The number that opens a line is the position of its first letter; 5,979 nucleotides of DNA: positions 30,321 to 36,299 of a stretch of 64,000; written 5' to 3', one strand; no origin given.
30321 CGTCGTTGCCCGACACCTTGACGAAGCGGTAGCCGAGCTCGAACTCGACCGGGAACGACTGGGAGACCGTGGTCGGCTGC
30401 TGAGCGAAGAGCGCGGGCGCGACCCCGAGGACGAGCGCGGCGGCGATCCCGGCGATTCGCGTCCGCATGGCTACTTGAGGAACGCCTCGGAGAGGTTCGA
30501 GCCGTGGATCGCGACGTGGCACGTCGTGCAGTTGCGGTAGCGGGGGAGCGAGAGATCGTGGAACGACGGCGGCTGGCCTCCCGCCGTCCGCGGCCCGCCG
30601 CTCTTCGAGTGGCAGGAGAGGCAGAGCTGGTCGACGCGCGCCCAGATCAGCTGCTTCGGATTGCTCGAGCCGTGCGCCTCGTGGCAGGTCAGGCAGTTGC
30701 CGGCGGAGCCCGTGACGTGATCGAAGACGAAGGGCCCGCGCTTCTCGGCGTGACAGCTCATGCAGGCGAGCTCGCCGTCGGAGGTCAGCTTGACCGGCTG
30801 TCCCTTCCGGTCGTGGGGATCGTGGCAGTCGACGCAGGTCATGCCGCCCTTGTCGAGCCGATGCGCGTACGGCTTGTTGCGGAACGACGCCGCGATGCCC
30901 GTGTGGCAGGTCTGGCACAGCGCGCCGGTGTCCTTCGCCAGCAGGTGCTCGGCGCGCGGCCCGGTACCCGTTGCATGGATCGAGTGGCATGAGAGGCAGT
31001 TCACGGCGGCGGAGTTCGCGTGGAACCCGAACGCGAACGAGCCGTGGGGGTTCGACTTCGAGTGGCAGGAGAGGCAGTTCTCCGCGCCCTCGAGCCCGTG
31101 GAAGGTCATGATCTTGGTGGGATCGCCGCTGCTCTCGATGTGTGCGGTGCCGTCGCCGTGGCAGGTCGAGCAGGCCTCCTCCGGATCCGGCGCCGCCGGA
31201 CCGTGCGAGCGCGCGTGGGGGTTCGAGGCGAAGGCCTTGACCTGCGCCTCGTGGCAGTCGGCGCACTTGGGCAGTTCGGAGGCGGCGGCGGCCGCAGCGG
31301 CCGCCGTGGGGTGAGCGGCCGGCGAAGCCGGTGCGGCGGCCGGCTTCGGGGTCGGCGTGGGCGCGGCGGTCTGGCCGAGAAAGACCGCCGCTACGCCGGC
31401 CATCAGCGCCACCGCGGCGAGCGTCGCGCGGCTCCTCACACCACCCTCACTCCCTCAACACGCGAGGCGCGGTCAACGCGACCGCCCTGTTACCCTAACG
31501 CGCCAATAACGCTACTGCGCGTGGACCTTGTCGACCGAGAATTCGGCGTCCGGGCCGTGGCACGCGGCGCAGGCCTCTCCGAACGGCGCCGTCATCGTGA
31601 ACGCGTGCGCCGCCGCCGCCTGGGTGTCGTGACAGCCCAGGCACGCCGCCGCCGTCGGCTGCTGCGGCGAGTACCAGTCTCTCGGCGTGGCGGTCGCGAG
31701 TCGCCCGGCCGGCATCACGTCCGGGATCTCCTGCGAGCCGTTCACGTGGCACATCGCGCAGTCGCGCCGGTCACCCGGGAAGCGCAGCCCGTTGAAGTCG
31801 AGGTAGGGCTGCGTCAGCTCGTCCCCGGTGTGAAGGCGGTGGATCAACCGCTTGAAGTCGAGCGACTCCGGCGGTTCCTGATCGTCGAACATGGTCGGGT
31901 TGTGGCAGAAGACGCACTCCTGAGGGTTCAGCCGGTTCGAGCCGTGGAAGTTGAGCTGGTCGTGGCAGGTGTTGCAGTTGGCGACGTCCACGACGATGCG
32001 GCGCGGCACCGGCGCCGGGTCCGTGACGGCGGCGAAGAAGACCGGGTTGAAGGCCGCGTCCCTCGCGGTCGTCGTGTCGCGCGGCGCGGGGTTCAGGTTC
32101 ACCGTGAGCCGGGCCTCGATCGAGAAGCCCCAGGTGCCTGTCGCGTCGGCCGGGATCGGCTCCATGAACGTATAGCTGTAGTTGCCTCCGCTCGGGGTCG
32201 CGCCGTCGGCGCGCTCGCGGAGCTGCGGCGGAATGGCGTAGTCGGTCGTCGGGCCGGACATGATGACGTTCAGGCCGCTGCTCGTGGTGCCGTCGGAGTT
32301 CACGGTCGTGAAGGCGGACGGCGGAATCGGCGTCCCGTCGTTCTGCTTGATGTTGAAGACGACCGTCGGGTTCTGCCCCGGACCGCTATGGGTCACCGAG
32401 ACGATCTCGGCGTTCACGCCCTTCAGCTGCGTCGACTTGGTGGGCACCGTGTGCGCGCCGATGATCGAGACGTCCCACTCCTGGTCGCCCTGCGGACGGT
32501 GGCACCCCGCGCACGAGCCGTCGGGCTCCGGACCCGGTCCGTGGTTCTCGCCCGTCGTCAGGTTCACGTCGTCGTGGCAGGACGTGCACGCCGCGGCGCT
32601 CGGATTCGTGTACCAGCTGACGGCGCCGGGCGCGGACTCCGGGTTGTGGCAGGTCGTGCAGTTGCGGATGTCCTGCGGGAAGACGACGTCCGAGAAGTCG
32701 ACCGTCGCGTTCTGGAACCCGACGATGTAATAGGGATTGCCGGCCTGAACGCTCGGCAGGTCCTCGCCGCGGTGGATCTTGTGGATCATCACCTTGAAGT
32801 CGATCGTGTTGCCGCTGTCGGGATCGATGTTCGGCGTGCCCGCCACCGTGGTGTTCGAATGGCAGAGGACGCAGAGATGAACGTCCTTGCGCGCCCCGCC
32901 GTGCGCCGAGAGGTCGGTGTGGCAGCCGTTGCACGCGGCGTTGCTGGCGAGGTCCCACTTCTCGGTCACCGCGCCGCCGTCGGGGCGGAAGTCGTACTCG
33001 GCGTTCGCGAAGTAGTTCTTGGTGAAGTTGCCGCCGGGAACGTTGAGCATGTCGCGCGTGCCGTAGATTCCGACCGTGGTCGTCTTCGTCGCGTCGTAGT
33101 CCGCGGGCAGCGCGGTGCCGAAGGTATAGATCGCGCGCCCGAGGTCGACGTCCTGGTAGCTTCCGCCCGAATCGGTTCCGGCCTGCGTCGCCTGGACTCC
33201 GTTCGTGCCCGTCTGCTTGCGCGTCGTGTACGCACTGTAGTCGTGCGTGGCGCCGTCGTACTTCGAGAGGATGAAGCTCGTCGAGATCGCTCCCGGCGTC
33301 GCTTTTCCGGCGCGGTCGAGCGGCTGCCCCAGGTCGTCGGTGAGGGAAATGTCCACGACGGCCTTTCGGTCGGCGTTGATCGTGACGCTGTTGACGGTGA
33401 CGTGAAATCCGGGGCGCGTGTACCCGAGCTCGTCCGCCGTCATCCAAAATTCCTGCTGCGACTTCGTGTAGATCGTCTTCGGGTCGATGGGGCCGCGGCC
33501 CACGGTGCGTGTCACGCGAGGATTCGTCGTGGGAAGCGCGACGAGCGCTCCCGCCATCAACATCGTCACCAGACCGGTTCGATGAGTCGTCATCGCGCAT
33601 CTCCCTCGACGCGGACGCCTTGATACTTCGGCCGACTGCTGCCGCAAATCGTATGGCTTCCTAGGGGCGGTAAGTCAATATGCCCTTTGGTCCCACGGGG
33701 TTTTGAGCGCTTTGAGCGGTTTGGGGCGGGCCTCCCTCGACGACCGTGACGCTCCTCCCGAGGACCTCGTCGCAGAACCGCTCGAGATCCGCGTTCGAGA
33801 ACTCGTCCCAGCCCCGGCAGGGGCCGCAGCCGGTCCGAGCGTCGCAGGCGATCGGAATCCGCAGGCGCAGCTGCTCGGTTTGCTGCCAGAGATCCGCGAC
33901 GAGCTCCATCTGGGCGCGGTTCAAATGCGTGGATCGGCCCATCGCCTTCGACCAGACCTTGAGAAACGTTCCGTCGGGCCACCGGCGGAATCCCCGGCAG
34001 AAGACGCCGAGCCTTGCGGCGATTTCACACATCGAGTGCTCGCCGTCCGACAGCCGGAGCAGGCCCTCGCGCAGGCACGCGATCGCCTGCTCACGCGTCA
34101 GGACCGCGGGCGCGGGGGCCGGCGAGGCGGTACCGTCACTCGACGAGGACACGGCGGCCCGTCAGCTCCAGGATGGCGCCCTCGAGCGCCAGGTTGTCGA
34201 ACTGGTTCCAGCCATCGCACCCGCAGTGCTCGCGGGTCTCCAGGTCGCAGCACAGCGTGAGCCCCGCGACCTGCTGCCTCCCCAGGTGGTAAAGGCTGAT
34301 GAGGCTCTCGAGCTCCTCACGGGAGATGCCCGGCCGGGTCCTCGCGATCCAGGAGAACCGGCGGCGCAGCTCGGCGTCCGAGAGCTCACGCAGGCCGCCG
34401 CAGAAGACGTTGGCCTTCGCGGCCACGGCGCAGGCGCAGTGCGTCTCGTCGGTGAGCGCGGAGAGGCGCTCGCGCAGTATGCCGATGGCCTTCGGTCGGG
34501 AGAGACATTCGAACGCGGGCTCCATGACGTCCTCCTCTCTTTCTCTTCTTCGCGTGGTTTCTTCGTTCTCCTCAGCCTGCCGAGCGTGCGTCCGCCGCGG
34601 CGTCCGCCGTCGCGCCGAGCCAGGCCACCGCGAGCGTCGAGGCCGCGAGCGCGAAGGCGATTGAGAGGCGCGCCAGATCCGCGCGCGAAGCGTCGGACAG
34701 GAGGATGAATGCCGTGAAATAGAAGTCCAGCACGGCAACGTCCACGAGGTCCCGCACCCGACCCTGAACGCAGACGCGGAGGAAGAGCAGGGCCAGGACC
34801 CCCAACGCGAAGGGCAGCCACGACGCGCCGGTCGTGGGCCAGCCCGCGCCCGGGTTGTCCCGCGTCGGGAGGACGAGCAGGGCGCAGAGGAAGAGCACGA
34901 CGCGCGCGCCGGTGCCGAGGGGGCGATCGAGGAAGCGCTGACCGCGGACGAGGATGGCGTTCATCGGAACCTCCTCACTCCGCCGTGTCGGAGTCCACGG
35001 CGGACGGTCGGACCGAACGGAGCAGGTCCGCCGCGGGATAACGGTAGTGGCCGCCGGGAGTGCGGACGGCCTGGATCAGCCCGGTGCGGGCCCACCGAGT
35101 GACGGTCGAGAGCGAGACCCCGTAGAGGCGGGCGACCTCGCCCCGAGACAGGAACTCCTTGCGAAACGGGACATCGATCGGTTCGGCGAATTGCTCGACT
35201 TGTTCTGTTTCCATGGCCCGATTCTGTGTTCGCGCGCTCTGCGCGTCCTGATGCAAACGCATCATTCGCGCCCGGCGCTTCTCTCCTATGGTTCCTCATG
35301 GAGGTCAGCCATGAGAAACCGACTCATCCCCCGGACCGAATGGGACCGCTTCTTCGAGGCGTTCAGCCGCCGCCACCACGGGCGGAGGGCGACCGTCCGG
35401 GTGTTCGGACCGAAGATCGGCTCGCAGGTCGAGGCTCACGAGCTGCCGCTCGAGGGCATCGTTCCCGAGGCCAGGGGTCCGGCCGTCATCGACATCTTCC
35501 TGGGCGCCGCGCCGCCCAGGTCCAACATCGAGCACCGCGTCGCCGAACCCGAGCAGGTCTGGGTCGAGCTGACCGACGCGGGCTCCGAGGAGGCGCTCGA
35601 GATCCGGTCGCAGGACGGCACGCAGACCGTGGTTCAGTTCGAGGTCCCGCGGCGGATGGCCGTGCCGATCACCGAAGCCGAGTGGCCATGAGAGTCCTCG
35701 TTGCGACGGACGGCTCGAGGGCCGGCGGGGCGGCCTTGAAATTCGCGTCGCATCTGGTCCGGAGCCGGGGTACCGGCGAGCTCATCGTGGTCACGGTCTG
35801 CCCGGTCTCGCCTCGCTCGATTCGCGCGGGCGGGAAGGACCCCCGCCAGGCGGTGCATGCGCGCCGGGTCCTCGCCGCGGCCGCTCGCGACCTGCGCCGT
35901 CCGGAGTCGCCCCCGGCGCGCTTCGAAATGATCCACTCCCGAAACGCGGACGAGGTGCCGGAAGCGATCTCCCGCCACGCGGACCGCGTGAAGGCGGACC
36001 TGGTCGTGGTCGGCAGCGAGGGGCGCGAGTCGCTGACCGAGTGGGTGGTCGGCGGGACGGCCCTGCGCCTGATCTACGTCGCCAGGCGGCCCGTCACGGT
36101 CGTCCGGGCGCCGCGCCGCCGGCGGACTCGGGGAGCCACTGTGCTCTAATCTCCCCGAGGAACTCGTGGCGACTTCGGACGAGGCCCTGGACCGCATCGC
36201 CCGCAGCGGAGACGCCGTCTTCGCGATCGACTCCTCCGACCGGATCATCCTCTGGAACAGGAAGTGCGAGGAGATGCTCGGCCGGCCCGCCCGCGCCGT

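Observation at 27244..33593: Complete inner-to-outer-membrane electron conduit in one cluster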

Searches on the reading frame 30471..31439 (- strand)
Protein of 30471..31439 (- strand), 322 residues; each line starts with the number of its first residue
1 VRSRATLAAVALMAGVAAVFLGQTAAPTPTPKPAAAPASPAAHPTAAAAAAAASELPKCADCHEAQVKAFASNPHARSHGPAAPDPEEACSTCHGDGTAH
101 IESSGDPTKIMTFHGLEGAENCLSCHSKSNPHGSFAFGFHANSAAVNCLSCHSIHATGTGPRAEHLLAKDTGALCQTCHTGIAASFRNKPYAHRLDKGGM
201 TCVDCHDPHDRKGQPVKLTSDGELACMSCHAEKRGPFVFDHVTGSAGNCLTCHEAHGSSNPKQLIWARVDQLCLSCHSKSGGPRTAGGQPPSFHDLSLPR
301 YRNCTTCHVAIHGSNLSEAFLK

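Call 5: search_protein_families(library=pfam, proteins=[window:30471-31439:-], max_evalue=0.1)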
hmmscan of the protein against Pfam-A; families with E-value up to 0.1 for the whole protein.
window:30471-31439:- (322 aa): 7 families
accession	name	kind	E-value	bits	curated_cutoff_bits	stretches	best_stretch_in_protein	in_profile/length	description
PF09699.15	Paired_CXXCH_1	-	1.9e-28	98.3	20.6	3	245-280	5-39/41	Doubled CXXCH motif (Paired_CXXCH_1)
PF14522.11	Cytochrome_C7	-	1.9e-16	60.1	24.8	4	56-127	13-67/67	Cytochrome c7 and related cytochrome c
PF14537.11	Cytochrom_c3_2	-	2.4e-12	47.6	25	3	248-310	8-66/79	Cytochrome c3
PF02085.21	Cytochrom_CIII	-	6.7e-10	39.7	22.9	2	224-308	31-101/101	Class III cytochrome C family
PF22678.1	Cytochrom_c_NrfB-like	-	1.4e-06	29.1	27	2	169-214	30-73/89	Cytochrome c-type protein NrfB-like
PF13435.11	Cytochrome_C554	-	0.0087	17.4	20.8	0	58-153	1-84/84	Cytochrome c554 and c-prime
PF03264.19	Cytochrom_NNT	-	0.07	13.3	24.1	0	170-207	123-165/174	NapC/NirT cytochrome c family, N-terminal region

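Call 6: search_protein_families(library=ncbifam, proteins=[window:30471-31439:-], max_evalue=0.1)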
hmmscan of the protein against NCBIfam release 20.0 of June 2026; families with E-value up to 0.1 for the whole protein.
window:30471-31439:- (322 aa): 9 families
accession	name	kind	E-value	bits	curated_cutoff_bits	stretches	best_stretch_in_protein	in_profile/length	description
TIGR03508.1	decahem_SO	subfamily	2e-55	188.1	192.2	1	58-317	4-257/258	DmsE family decaheme c-type cytochrome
NF041028.1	decahem_GSU2203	exception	5.1e-42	144.2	325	1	57-317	37-304/317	GSU2203 family decaheme c-type cytochrome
TIGR01905.1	paired_CXXCH_1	subfamily_domain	1.4e-18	66.5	25.2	3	245-279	5-38/41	doubled CXXCH domain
TIGR03153.1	cytochr_NrfH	equivalog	3.1e-06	27.3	134.2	1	168-279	24-135/138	cytochrome c nitrite reductase small subunit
TIGR03507.1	decahem_SO1788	subfamily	3.6e-06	25.7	209.3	2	120-180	244-303/672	OmcA/MtrC family decaheme c-type cytochrome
TIGR03146.1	cyt_nit_nrfB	equivalog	9.5e-06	26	166.6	2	172-233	84-144/145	cytochrome c nitrite reductase pentaheme subunit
NF041198.1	UshA_like_PCGU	equivalog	0.038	12.6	275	2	145-209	442-511/519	UshA-like (seleno)protein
NF008565.1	PRK11512.1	equivalog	0.076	13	240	0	206-232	88-114/144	multiple antibiotic resistance transcriptional regulator MarR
TIGR04315.1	octaheme_Shew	subfamily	0.087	11.8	375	0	165-231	180-251/440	tetrathionate reductase family octaheme c-type cytochrome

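Call 28: search_solved_structures(query=window:30471-31439:-, max_evalue=0.001)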
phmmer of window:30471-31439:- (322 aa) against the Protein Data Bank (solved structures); distinct sequences matched with E-value up to 0.001: 3.
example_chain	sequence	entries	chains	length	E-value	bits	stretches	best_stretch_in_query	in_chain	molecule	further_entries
6r2q_A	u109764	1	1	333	3e-27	98.9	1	58-316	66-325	Cystathionine beta-synthase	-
6qvm_A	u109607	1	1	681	5.8e-09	38.8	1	77-232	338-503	Multiheme cytochrome cf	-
28pb_A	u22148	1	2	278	0.00058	22.4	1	119-238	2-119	Cytochrome c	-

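Call 64: search_solved_structures(query=window:30471-31439:-, max_evalue=1e-10, show_alignments=1)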
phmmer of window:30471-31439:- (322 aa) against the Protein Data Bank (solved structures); distinct sequences matched with E-value up to 1e-10: 1.
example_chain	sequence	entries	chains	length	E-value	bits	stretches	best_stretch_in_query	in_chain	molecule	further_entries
6r2q_A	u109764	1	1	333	3e-27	98.9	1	58-316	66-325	Cystathionine beta-synthase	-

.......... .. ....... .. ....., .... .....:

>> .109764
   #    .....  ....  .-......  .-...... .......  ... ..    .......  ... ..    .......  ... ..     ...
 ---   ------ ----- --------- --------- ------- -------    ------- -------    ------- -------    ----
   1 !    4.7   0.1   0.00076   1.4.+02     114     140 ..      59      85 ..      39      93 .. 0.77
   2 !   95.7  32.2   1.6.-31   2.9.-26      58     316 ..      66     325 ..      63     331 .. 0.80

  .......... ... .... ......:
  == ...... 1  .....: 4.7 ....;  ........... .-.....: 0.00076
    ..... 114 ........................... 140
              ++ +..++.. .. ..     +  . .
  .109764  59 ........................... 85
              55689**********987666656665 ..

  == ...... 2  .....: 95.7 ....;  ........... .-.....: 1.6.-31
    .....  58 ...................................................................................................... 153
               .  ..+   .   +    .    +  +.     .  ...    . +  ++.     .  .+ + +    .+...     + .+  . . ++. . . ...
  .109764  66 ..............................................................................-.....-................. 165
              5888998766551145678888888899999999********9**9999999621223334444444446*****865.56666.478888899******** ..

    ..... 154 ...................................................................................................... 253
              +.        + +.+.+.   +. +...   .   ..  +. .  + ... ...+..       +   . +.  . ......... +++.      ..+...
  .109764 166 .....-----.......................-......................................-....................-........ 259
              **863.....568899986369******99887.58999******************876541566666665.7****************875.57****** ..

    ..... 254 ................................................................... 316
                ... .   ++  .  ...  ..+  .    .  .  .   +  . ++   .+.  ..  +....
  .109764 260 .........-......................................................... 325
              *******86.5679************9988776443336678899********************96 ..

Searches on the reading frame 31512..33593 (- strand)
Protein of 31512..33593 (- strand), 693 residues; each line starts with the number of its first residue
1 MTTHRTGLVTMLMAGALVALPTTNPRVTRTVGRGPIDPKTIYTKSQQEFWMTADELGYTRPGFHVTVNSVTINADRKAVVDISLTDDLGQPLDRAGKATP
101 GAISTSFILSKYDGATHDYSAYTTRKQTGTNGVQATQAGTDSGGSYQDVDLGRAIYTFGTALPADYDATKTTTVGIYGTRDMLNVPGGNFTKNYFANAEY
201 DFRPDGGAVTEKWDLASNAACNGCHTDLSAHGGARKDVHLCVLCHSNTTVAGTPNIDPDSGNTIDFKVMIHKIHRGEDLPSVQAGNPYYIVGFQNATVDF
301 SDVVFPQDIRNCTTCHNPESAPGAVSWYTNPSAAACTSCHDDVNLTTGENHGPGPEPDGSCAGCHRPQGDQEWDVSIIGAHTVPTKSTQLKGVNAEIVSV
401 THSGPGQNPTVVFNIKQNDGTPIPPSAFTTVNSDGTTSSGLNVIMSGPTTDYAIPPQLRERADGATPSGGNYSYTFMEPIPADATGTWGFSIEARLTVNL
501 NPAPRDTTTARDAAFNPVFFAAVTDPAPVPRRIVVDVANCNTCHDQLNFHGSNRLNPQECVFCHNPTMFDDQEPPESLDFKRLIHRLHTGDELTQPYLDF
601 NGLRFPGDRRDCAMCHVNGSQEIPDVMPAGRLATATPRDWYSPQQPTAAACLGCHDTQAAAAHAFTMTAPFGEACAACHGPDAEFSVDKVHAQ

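Call 5: search_protein_families(library=pfam, proteins=[window:31512-33593:-], max_evalue=0.1)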
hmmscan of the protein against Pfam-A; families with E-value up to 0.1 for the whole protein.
window:31512-33593:- (693 aa): 6 families
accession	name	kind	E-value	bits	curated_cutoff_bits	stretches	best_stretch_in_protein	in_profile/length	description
PF22113.1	Mtrc-MtrF_II-IV_dom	-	1.4e-56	191.2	30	2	532-691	1-175/176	Outer membrane cytochrome MtrC/MtrF-like, domains II/IV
PF14522.11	Cytochrome_C7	-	1.2e-11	44.7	24.8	2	309-366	13-67/67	Cytochrome c7 and related cytochrome c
PF09699.15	Paired_CXXCH_1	-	2.9e-07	30.5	20.6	2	311-343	8-39/41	Doubled CXXCH motif (Paired_CXXCH_1)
PF02085.21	Cytochrom_CIII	-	3.8e-06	27.6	22.9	1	309-369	31-86/101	Class III cytochrome C family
PF14537.11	Cytochrom_c3_2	-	4.2e-06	27.6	25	0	311-366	8-65/79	Cytochrome c3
PF09698.15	GSu_C4xC__C2xCH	-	0.064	14.4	21.7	1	614-655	6-36/36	Geobacter CxxxxCH...CXXCH motif (GSu_C4xC__C2xCH)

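Call 6: search_protein_families(library=ncbifam, proteins=[window:31512-33593:-], max_evalue=0.1)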
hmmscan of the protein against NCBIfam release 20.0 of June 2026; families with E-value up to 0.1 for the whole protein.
window:31512-33593:- (693 aa): 6 families
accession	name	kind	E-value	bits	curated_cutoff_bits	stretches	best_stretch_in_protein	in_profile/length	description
TIGR03507.1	decahem_SO1788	subfamily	6e-133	444.7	209.3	1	76-691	6-672/672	OmcA/MtrC family decaheme c-type cytochrome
NF041028.1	decahem_GSU2203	exception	1.1e-07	31.4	325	2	310-372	126-188/317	GSU2203 family decaheme c-type cytochrome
NF045713.1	CxxCH_16_HmcA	equivalog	4.8e-06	25.5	400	1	219-375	112-262/541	sulfate respiration complex hexadecaheme cytochrome HmcA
TIGR01905.1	paired_CXXCH_1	subfamily_domain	0.0012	18.7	25.2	1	310-344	7-40/41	doubled CXXCH domain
TIGR03451.1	mycoS_dep_FDH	equivalog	0.0016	17.4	512.9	0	218-297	33-111/358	S-(hydroxymethyl)mycothiol dehydrogenase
TIGR03508.1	decahem_SO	subfamily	0.019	14.5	192.2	1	609-681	34-103/258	DmsE family decaheme c-type cytochrome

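Call 27: search_solved_structures(query=window:31512-33593:-, max_evalue=0.001)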
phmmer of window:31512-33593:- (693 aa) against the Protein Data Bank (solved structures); distinct sequences matched with E-value up to 0.001: 5.
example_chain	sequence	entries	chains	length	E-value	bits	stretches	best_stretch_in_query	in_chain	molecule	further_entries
3pmq_A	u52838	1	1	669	1.9e-38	135.7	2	305-691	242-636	Decaheme cytochrome c MtrF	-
4lmh_A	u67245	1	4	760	2.7e-21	78.9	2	195-342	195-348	Extracellular iron oxide respiratory system surface decaheme cytochrome c component OmcA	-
6qyc_A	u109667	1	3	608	4.5e-10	41.9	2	143-248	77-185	Decaheme c-type cytochrome, OmcA/MtrC family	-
6r2q_C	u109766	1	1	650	5.1e-10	41.7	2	143-248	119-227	Decaheme c-type cytochrome, OmcA/MtrC family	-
9eov_A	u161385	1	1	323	3.1e-05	25.9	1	166-368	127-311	Extracellular iron oxide respiratory system surface decaheme cytochrome c component MtrC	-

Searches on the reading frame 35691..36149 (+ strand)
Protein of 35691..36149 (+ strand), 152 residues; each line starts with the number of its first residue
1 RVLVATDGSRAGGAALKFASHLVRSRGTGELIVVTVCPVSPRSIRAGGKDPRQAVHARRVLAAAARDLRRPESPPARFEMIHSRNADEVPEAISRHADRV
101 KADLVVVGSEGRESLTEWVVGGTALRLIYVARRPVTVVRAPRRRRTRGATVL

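Call 10: search_protein_families(library=pfam, proteins=[window:35691-36149:+], max_evalue=0.001)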
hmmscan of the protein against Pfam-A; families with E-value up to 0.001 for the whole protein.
window:35691-36149:+ (152 aa): 2 families
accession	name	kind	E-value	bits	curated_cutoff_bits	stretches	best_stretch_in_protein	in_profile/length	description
PF00582.32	Usp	-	2.7e-18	67.3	24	1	1-139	4-141/141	Universal stress protein family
PF18844.6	baeRF_family2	-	0.00089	19.8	26.9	0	76-110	50-84/149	Bacterial archaeo-eukaryotic release factor family 2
